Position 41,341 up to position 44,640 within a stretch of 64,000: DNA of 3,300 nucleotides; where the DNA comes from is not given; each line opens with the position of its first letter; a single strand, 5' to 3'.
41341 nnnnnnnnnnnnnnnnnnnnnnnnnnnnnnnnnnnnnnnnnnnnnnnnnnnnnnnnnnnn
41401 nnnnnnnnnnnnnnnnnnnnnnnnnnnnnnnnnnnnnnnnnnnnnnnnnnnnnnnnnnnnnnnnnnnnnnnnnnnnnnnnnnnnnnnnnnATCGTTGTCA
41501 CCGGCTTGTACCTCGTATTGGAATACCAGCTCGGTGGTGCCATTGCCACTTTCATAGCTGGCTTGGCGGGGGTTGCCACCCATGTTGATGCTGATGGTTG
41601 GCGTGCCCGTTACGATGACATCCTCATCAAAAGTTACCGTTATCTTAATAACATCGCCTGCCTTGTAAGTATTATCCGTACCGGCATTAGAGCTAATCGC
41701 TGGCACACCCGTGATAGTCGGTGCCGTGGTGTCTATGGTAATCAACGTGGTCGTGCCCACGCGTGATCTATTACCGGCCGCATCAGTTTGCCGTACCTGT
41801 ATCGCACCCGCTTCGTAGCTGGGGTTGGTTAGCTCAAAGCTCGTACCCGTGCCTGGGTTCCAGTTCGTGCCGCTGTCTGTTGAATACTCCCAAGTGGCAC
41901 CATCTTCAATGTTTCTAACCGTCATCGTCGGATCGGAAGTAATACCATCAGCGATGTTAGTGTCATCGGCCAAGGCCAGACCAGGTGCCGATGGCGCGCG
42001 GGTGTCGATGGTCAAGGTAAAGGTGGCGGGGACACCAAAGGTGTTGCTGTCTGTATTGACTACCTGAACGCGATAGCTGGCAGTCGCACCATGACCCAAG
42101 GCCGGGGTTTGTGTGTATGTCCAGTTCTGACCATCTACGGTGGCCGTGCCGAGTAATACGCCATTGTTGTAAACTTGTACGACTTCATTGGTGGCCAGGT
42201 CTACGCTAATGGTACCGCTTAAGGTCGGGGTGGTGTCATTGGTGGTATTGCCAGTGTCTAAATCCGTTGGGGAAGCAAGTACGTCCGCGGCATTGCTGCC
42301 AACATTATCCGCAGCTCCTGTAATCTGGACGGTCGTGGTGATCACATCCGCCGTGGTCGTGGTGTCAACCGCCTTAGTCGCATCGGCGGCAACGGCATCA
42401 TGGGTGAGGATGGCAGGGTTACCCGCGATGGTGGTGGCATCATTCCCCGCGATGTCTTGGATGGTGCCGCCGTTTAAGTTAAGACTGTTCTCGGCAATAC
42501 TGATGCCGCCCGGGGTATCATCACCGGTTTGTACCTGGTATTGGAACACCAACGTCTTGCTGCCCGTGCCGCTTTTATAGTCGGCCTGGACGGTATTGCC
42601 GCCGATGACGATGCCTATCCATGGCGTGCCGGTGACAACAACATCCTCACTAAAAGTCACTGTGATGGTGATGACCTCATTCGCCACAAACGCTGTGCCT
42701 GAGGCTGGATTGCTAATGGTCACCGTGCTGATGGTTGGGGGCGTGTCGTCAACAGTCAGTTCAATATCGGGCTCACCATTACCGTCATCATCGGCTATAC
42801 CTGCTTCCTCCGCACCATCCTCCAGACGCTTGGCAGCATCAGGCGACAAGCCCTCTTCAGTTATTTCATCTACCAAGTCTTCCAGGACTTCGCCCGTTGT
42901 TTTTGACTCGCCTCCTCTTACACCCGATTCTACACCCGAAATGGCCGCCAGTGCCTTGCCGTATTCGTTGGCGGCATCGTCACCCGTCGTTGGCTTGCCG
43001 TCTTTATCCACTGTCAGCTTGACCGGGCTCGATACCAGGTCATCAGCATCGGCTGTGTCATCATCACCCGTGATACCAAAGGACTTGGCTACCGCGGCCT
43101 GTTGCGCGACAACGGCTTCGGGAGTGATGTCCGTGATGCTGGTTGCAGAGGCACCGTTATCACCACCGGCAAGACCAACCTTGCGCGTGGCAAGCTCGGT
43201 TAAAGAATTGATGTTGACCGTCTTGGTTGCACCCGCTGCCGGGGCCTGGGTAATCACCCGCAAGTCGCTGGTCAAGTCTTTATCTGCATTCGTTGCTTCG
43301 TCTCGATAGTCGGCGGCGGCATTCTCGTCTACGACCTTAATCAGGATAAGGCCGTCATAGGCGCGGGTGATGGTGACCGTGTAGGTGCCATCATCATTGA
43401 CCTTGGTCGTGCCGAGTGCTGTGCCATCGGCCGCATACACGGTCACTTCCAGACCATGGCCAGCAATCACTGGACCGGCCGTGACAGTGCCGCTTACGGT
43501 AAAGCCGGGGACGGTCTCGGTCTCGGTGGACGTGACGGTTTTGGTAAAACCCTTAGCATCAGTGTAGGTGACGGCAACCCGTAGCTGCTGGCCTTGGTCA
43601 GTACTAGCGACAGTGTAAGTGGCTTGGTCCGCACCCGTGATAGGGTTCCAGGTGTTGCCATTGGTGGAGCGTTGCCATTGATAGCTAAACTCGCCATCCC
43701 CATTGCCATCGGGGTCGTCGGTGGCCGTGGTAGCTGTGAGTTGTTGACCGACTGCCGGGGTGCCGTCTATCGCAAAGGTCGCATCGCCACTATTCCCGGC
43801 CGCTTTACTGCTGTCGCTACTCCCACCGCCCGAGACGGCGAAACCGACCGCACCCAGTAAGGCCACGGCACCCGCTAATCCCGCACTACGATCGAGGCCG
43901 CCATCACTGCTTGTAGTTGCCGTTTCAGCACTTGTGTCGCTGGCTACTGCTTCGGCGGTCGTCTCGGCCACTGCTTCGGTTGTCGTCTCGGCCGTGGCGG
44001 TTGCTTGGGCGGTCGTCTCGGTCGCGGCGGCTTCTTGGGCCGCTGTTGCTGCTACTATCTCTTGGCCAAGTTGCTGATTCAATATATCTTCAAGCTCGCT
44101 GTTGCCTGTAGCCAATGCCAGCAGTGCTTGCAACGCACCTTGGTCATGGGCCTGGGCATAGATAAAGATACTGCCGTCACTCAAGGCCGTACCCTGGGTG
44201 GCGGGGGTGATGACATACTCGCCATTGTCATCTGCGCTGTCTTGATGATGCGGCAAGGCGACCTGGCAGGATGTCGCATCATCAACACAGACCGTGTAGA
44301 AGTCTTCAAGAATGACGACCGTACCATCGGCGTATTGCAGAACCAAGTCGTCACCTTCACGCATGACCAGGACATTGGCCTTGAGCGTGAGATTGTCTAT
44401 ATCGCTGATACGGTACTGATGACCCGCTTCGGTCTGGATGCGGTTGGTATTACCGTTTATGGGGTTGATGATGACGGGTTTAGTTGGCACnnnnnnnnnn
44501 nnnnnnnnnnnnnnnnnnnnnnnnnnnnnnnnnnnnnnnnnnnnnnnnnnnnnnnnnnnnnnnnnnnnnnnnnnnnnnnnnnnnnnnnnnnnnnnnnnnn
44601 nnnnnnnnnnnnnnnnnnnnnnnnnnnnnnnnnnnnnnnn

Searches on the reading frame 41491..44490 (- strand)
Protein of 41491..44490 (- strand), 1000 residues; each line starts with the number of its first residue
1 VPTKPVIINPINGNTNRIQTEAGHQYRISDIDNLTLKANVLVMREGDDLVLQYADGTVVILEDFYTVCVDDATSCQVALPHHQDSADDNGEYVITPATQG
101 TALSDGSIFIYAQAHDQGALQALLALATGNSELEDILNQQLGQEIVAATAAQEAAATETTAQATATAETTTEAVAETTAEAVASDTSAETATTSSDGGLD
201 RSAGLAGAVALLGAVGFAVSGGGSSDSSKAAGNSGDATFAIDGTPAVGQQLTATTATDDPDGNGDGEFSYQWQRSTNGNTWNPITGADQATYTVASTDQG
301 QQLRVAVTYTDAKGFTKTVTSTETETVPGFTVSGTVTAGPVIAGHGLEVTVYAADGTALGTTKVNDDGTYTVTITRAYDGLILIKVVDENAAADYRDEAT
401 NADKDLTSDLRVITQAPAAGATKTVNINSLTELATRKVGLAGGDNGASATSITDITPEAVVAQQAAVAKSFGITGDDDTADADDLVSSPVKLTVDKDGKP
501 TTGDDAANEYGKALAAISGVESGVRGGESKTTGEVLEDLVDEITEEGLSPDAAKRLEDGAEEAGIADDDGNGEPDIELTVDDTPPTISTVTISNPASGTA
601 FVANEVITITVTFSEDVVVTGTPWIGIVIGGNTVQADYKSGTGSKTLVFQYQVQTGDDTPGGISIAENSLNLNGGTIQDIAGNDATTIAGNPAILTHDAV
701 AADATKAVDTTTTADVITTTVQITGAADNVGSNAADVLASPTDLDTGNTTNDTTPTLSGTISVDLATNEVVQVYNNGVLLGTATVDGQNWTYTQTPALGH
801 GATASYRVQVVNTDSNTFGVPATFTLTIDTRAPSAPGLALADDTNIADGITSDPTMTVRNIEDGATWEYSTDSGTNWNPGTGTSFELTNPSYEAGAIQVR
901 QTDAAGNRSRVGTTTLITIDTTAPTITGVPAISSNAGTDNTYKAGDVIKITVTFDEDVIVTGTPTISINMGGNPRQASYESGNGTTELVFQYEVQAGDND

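Call 29: search_protein_families(library=ncbifam, proteins=[window:41491-44490:-], max_evalue=0.01)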
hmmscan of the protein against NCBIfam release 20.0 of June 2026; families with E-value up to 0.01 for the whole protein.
window:41491-44490:- (1000 aa): 2 families
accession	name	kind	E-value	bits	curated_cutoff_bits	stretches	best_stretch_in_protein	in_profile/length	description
NF040485.1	ZirU_fam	subfamily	4.1e-10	40.2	100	1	154-308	69-210/210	ZirU family protein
NF033677.1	biofilm_BapA_N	domain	0.00061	19.6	35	1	43-66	41-64/64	BapA prefix-like domain-containing protein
